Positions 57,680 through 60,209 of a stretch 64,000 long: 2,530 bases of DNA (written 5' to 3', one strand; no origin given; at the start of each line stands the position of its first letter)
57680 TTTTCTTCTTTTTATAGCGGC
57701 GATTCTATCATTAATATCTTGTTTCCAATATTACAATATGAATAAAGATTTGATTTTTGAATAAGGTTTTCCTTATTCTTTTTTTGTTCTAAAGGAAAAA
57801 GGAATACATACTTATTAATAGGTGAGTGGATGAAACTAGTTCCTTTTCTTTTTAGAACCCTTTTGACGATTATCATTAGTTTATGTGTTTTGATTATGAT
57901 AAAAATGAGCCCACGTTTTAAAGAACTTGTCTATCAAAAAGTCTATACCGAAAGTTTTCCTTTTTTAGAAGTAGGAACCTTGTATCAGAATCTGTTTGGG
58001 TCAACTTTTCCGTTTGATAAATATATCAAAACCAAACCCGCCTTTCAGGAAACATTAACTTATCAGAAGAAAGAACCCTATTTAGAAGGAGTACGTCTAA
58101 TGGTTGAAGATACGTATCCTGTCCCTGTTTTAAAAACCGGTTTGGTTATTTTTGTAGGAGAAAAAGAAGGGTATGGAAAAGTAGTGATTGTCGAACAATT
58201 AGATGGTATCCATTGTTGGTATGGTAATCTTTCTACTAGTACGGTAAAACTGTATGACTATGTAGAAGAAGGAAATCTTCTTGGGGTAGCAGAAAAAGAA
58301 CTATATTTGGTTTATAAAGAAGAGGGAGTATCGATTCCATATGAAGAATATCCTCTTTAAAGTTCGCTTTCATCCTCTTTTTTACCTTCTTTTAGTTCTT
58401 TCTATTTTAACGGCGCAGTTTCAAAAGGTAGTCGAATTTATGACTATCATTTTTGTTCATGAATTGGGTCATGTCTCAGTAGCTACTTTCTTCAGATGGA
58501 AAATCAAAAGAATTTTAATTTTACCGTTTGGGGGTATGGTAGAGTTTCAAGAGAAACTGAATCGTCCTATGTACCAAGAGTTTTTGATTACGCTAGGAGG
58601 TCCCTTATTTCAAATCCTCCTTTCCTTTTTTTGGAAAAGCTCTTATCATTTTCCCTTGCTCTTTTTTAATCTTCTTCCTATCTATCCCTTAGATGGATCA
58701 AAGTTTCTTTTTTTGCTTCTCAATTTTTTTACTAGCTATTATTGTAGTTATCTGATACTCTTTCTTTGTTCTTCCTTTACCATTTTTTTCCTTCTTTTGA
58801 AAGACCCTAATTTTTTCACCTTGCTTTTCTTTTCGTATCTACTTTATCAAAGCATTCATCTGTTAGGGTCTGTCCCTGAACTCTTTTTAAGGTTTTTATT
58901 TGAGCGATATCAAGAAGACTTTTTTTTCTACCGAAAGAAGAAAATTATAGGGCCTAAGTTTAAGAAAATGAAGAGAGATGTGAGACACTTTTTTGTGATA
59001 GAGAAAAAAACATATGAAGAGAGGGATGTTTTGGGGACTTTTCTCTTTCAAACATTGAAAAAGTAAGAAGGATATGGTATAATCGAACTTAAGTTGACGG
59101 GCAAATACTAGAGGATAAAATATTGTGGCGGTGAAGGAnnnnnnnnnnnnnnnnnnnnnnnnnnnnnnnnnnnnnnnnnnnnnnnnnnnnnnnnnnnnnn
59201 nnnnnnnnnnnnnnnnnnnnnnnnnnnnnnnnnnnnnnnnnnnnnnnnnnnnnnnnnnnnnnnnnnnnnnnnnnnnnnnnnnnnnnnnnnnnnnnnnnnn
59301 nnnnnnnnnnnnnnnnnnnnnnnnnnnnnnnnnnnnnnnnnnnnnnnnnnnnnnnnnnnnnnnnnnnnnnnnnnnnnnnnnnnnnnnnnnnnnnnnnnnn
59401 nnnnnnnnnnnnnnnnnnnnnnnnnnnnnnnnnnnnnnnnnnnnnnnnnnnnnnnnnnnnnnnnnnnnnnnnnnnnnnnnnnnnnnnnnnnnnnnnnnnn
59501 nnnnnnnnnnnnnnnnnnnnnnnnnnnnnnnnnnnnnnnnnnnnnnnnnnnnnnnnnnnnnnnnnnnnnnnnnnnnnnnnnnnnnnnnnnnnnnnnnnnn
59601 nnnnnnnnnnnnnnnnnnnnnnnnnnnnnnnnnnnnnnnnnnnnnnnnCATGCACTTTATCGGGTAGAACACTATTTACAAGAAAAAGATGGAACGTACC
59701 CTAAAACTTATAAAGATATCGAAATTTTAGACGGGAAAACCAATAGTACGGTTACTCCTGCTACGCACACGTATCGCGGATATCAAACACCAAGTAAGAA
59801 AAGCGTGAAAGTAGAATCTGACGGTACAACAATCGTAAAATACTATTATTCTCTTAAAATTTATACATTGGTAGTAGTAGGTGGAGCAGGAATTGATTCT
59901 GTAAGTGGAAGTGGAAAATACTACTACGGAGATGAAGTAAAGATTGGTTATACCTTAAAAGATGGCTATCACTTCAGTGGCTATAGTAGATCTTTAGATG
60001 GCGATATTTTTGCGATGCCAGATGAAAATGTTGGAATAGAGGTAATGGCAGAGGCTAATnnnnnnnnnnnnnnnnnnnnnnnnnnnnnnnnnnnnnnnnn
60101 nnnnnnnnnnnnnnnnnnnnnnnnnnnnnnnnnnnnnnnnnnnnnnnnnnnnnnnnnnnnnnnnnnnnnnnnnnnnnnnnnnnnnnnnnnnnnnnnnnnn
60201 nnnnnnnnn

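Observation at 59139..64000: Unlisted giant repeat surface protein gene occupying the last 4.9 kb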

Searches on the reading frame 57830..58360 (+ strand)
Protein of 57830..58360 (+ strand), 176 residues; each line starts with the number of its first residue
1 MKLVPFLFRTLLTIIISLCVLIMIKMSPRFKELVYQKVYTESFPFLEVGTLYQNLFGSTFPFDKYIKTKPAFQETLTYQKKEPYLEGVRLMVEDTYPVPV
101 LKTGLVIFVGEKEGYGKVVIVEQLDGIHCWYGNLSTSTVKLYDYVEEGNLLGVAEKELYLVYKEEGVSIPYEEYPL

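Call 6: search_protein_families(library=pfam, proteins=[window:57830-58360:+], max_evalue=0.01)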
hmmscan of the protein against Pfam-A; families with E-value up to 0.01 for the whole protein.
window:57830-58360:+ (176 aa): 1 family
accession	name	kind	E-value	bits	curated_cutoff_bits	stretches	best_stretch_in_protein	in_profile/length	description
PF01551.29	Peptidase_M23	-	5.3e-11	43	28.7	1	86-155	4-73/96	Peptidase family M23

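Call 21: search_protein_families(library=ncbifam, proteins=[window:57830-58360:+], max_evalue=0.001)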
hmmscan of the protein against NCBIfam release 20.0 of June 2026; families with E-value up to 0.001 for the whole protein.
window:57830-58360:+ (176 aa): 3 families
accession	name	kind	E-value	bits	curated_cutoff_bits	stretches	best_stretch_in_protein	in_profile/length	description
NF047755.1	LIC_10271_M23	exception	1.8e-07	31.1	180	1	86-159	118-193/207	LIC_10271 family cell wall hydrolase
NF047657.1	CellWlHdaseLepto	equivalog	2.9e-06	26.9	400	1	87-160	130-205/221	hypothetical protein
NF053738.1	S2SprSpoIIQBc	equivalog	0.00036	20.2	250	1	86-171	123-208/232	stage II sporulation protein SpoIIQ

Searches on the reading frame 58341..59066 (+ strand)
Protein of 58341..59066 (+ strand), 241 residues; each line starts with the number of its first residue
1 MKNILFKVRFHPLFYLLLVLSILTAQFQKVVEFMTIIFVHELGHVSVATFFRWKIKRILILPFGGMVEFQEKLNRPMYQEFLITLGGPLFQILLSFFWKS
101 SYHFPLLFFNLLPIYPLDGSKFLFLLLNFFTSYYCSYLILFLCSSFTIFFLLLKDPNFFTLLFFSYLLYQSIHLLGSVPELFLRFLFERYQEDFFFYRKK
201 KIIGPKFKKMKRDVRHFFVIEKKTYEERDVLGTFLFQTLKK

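Call 6: search_protein_families(library=pfam, proteins=[window:58341-59066:+], max_evalue=0.01)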
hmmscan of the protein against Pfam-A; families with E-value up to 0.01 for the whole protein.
window:58341-59066:+ (241 aa): 1 family
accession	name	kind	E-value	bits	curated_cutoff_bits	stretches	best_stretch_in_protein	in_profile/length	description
PF02163.28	Peptidase_M50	-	9.2e-17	61.5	27.2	2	31-97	4-95/221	Peptidase family M50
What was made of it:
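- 57830..59066 (+): Upstream neighbours: an M23 peptidase-domain gene (57830-58360) and an M50 peptidase gene (58341-59066). These form the spoIVFA/spoIVFB-like pair. They are context, not part of the gene. Call 6 (Pfam).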

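Call 21: search_protein_families(library=ncbifam, proteins=[window:58341-59066:+], max_evalue=0.001)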
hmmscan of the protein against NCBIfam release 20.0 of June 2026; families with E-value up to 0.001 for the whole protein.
window:58341-59066:+ (241 aa): 1 family
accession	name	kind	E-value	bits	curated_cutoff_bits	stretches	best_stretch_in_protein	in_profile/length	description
TIGR00054.1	TIGR00054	equivalog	3.7e-05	22.8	147.55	1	22-87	3-65/421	RIP metalloprotease RseP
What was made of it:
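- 57830..59066 (+): Call 21 (no NCBIfam equivalog reached).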

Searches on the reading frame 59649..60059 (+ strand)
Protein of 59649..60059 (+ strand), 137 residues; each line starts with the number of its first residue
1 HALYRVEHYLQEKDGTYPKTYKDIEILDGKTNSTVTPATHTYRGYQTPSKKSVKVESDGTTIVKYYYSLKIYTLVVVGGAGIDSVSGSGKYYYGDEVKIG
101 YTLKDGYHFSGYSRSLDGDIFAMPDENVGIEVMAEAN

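Call 44: search_solved_structures(query=A4, max_evalue=1, show_alignments=2)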
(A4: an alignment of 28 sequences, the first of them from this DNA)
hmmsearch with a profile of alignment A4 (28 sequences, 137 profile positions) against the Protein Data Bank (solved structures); distinct sequences matched with E-value up to 1: 0.
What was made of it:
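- On MucBP / Mub repeat family (PF06458): A profile of 28 module copies finds no PDB sequence at E<=1 (call 44).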

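Call 51: predict_structure(alignment_id=A4)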
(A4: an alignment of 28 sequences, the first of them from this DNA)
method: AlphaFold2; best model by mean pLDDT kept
length: 137 residues; sequences in the alignment: 28
mean_pLDDT: 97.6   pTM: 0.82
mean pLDDT of the five models: 97.6, 97.3, 97.3, 96.9, 96.9
residues with pLDDT >= 90: 137; 70-90: 0; 50-70: 0; < 50: 0
segments of 3 or more residues with pLDDT < 50: none
pLDDT, mean of each block of 10 residues (from residue 1): 98 96 97 97 98 96 98 98 98 98 98 97 98 98
secondary structure, 60 per line:
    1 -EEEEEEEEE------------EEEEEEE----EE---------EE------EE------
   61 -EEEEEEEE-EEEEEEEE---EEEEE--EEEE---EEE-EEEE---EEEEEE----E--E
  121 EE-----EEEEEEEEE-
elements in order: E2-10 E23-29 E62-69 E71-78 E82-86 E89-92 E96-98 E100-103 E107-112 E120-122 E128-136
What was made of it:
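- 59658..60059 (+): Module 1: YxVxHY domain (residues 174-238) plus Flg_new_2 (242-307). AlphaFold model of residues 171-307: pLDDT 97.6, all-beta (call 51).
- On InlB B-repeat / Listeria-Bacteroides repeat protein (PF09479, TIGR02543): The AlphaFold model of residues 171-307 (YxVxHY plus Flg_new_2) is all-beta with pLDDT 97.6 (call 51).
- The stalk-module model has pLDDT 97.6 (call 51).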

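Call 54: fold_search(model_id=the predicted structure, library=pdb)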
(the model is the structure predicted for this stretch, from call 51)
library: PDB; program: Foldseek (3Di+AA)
matches with E <= 10: 357; with E <= 0.001: 7
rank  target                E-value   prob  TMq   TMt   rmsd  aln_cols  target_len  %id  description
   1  5xyr                  1.8e-04  1.00  0.34  0.05  13.3       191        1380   10  Crystal structure of a serine protease from Streptococcus species (released 2018-08-08)
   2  7yl6_B                1.9e-04  1.00  0.59  0.24   4.9       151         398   16  Cell surface protein YwfG protein complexed with alpha-1,2-mannobiose (released 2023-06-07)
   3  6vjb                  1.9e-04  1.00  0.33  0.06  11.5       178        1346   12  Crystal structure of a catalytically inactive CXC Chemokine-degrading protease SpyCEP from Streptococcus pyogenes (released 2020-04-15)
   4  7yl4_A                3.2e-04  1.00  0.60  0.21   4.7       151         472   18  Cell surface protein YwfG protein (apo form) (released 2023-06-07)
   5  7yl4_B                3.4e-04  1.00  0.60  0.25   4.5       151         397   15  Cell surface protein YwfG protein (apo form) (released 2023-06-07)
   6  7avh                  5.6e-04  0.99  0.31  0.26   9.3       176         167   12  Streptococcal High Identity Repeats in Tandem (SHIRT) domains 3-4 from cell surface protein SGO_0707 (released 2021-06-09)
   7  7yl5_B                8.8e-04  1.00  0.51  0.22   6.5       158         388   14  Cell surface protein YwfG protein complexed with mannose (released 2023-06-07)
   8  6fwv_B                2.0e-03  1.00  0.62  0.19   8.7       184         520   10  The Bacillus anthracis TIE protein (released 2018-08-08)
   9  10ps                  2.3e-03  0.97  0.34  0.13  12.6       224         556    8  Crystal structure of SdrD A2-A3-B1-B2 domains from Staphylococcus aureus JH1 (released 2026-02-11)
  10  3i57_A                2.7e-03  0.95  0.31  0.24  18.3       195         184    9  Type 2 repeat of the mucus binding protein MUB from Lactobacillus reuteri (released 2009-09-15)
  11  6fwv_A                3.5e-03  1.00  0.59  0.18   9.1       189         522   12  The Bacillus anthracis TIE protein (released 2018-08-08)
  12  3rfz_B                6.9e-03  0.99  0.41  0.09  12.3       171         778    9  Crystal structure of the FimD usher bound to its cognate FimC:FimH substrate (released 2011-06-01)
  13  7kpj_F                7.3e-03  0.95  0.33  0.24   9.9       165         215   12  Crystal structure of Ruminococcus gnavus immunoglobulin binding protein in complex with 338E6 Fab (released 2022-01-19)
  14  9fw9_D                9.2e-03  0.97  0.39  0.10  11.8       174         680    9  Cryo-EM structure of the type 1 pilus assembly platform as part of the FimA-bound chaperone-usher pilus complex (FimDH (released 2025-06-04)
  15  9fy9_D                1.0e-02  0.99  0.41  0.10  12.5       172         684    8  Cryo-EM structure of the type 1 chaperone-usher pilus FimD-tip complex (FimDHGFC) - Conformer 1 (released 2025-06-04)
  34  7pv9_A                6.5e-02  0.77  0.37  0.16  14.3       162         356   15  Listeria monocytogene InlB (internalin B) residues 36-392 (internalin domain and B-repeat) (released 2022-01-26)
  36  3q69                  7.3e-02  0.80  0.25  0.30   6.3       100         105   14  X-ray crystal structure of a MucBP domain of the protein LBA1460 from Lactobacillus acidophilus, Northeast structural ge (released 2011-04-06)
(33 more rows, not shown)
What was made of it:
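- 59658..60059 (+): Foldseek matches to YwfG, TIE, MUB, MucBP and InlB (call 54).
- On InlB B-repeat / Listeria-Bacteroides repeat protein (PF09479, TIGR02543): InlB B-repeat, MucBP and Mub structures are among its matches (call 54).
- Closest known: Listeria internalins. Same: The InlB B-repeat structure appears among the fold matches (call 54).
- Closest known: Mub/MucBP-type fibrillar adhesins of lactic acid bacteria. Same: The 137-aa module superposes on the YwfG repeat region with TMq 0.6 and also matches MUB type 2 and MucBP (call 54).
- Its best structural matches are stalk repeats of Gram-positive surface adhesins: YwfG 7yl4/7yl6 (TMq 0.6), B. anthracis TIE, MUB 3i57, MucBP 3q69, InlB 7pv9 (call 54). 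The best structural match, YwfG, is a mannose-binding surface protein (call 54).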
